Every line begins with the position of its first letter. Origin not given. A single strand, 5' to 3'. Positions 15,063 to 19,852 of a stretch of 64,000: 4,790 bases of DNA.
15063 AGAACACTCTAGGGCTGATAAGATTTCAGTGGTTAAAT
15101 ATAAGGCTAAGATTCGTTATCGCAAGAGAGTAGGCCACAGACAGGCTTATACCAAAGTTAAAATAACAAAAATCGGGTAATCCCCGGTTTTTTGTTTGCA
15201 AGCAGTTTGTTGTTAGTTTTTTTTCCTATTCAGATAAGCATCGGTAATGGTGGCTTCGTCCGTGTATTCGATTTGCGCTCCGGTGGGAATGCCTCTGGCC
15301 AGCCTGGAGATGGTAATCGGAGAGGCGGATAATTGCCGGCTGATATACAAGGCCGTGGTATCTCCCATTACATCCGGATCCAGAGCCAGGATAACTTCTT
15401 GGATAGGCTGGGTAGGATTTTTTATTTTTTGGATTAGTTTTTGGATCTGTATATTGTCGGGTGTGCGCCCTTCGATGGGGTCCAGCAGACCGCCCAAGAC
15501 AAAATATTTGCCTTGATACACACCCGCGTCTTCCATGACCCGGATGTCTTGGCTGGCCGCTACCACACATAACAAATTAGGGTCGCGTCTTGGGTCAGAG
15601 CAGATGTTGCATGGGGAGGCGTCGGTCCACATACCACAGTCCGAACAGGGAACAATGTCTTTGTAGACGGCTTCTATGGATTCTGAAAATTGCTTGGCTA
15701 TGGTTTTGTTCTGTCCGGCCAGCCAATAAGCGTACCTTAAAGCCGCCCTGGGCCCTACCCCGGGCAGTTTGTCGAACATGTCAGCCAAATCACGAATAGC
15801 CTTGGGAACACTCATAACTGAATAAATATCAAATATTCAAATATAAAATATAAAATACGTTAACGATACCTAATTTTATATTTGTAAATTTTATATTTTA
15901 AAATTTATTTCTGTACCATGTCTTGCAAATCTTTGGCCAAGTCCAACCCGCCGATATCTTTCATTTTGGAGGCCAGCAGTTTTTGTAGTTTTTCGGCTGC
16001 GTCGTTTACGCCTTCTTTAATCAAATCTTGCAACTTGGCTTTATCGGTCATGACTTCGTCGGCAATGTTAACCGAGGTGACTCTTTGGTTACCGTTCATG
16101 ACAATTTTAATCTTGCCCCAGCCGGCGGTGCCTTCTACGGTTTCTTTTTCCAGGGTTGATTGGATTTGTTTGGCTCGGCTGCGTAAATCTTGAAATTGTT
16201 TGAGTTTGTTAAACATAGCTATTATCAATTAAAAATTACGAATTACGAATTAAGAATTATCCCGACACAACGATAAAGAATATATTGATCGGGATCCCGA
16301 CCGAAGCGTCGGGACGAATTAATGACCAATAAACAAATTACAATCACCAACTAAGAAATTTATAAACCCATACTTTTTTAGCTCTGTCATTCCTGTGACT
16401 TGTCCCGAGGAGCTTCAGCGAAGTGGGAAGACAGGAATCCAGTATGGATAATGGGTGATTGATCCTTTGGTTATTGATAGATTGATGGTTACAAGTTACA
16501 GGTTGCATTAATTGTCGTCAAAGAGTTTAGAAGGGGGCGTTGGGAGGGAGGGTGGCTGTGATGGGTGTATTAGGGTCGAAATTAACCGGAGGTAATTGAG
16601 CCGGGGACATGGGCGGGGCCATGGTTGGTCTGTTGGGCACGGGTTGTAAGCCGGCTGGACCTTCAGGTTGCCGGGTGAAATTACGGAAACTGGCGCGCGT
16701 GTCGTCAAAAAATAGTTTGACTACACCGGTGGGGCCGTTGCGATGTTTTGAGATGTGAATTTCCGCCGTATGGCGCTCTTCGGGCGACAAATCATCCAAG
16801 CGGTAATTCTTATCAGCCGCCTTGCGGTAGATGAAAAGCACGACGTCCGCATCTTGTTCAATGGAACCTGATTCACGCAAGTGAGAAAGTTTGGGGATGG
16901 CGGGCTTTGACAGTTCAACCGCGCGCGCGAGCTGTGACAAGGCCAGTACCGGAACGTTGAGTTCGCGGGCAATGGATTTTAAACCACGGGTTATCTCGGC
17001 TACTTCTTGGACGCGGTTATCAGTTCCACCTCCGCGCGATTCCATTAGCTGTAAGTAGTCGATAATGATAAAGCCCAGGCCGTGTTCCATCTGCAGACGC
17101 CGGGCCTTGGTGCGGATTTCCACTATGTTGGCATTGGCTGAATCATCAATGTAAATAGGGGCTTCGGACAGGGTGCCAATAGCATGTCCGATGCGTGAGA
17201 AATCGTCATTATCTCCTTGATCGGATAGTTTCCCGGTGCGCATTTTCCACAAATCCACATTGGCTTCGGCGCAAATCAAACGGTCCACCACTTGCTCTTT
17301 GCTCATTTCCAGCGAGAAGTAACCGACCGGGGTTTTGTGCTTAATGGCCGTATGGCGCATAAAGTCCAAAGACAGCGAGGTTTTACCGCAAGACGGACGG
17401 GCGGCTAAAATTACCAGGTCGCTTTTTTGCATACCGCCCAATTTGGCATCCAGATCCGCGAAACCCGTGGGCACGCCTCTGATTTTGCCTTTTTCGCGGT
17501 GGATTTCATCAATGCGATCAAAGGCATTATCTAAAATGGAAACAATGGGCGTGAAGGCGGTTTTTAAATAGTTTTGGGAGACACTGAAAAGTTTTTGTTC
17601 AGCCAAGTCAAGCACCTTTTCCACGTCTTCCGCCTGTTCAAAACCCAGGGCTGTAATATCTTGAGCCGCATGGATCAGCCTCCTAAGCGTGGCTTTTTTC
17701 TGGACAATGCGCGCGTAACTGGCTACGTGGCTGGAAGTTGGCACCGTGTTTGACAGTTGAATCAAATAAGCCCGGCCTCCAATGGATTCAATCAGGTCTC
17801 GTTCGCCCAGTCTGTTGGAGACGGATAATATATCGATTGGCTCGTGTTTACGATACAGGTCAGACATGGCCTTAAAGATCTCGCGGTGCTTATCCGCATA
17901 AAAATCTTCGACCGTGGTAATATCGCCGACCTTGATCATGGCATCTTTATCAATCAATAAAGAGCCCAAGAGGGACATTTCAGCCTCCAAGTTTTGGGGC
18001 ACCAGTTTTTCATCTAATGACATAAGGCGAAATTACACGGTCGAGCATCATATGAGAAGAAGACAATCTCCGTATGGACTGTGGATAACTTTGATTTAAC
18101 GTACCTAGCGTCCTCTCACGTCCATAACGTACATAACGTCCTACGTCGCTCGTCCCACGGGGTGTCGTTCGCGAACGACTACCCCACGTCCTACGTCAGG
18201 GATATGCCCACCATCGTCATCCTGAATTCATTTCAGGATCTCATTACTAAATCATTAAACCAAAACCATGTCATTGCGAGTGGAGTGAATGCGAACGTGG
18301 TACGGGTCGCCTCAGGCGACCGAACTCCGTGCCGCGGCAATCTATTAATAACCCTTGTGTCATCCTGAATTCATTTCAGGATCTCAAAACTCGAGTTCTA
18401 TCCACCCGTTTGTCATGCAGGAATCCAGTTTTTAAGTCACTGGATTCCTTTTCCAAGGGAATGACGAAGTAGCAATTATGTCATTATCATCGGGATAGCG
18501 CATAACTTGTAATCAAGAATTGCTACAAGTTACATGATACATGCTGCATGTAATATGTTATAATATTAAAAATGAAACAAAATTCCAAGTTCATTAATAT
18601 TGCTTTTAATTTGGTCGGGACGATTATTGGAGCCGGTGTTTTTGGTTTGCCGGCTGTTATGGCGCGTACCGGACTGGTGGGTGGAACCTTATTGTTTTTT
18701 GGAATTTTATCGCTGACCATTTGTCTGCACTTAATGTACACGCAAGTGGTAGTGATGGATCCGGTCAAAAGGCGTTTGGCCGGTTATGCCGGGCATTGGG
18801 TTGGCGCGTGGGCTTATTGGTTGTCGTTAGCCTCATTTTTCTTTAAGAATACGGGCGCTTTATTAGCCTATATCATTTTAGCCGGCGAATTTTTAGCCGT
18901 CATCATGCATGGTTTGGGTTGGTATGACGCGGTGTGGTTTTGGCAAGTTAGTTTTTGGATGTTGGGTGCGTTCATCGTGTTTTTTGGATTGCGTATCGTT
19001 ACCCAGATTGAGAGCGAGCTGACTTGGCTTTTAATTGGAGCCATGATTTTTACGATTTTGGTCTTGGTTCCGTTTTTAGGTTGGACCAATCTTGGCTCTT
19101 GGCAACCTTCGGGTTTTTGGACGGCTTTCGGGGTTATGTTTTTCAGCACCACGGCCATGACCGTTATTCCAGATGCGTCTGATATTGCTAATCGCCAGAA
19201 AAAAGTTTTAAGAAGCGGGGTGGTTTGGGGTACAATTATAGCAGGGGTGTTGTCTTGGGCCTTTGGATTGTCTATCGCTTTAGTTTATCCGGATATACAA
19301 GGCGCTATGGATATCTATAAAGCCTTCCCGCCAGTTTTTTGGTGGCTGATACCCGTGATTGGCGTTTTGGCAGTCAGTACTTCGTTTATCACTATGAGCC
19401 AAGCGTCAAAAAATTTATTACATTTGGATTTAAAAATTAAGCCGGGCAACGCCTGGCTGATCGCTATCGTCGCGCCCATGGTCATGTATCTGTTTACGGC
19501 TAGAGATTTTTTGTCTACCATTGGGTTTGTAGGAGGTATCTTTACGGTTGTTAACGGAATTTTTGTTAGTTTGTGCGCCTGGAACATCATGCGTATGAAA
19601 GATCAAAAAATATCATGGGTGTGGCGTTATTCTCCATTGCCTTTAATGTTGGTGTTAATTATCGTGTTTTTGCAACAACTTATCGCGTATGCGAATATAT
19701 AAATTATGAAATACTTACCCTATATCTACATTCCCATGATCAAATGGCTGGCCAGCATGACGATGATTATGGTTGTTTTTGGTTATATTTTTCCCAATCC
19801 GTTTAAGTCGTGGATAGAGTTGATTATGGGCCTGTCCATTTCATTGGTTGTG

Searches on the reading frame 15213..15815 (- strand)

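Call 67: search_protein_families(library=pfam, max_evalue=0.00001, proteins=[window:15213-15815:-])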
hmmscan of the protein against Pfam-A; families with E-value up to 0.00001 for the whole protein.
window:15213-15815:- (200 aa): 5 families
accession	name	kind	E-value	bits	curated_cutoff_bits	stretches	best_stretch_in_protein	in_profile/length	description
PF13662.12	Toprim_4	-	7.6e-19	68.2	25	1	81-173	2-85/85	Toprim domain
PF21176.3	RecR_HhH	-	9.5e-09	35.4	27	1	7-49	1-43/45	RecR, helix-hairpin-helix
PF01751.28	Toprim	-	4.5e-07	30.4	23.1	1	82-164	2-86/96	Toprim domain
PF21175.2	RecR_C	-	2.3e-06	27.3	22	1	175-198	1-24/24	RecR, C-terminal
PF02132.21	RecR_ZnF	-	4.7e-06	26.7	22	1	54-74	1-21/21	RecR, Cys4-zinc finger domain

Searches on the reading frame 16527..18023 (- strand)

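Call 67: search_protein_families(library=pfam, max_evalue=0.00001, proteins=[window:16527-18023:-])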
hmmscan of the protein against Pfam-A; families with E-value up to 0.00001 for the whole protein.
window:16527-18023:- (498 aa): 3 families
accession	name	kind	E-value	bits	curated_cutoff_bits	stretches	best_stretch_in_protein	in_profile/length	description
PF03796.21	DnaB_C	-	1.7e-95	319.7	27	1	183-448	1-255/255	DnaB-like helicase C terminal domain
PF00772.26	DnaB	-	1.2e-33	115.6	23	1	9-108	3-102/103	DnaB-like helicase N terminal domain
PF13481.12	AAA_25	-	1.2e-12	48.3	27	1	198-364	30-189/195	AAA domain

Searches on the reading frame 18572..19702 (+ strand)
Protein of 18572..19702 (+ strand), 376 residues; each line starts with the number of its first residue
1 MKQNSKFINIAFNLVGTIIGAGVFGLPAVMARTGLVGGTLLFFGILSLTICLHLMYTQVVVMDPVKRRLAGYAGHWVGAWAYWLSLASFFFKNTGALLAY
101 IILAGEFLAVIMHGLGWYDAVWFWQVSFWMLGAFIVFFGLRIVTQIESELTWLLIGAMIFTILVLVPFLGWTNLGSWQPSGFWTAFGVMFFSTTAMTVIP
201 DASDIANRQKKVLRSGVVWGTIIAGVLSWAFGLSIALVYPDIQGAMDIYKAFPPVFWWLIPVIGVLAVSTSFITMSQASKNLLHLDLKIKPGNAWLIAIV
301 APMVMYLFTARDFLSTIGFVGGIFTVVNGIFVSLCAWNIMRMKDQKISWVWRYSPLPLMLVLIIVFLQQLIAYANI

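Call 67: search_protein_families(library=pfam, max_evalue=0.00001, proteins=[window:18572-19702:+])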
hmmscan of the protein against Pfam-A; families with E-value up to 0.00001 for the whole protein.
window:18572-19702:+ (376 aa): 2 families
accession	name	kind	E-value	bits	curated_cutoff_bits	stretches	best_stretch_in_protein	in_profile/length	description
PF03222.19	Trp_Tyr_perm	-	2.2e-14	53.8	22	1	8-367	6-389/393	Tryptophan/tyrosine permease family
PF01490.24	Aa_trans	-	1.2e-10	41.1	25.6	1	5-274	3-287/410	Transmembrane amino acid transporter protein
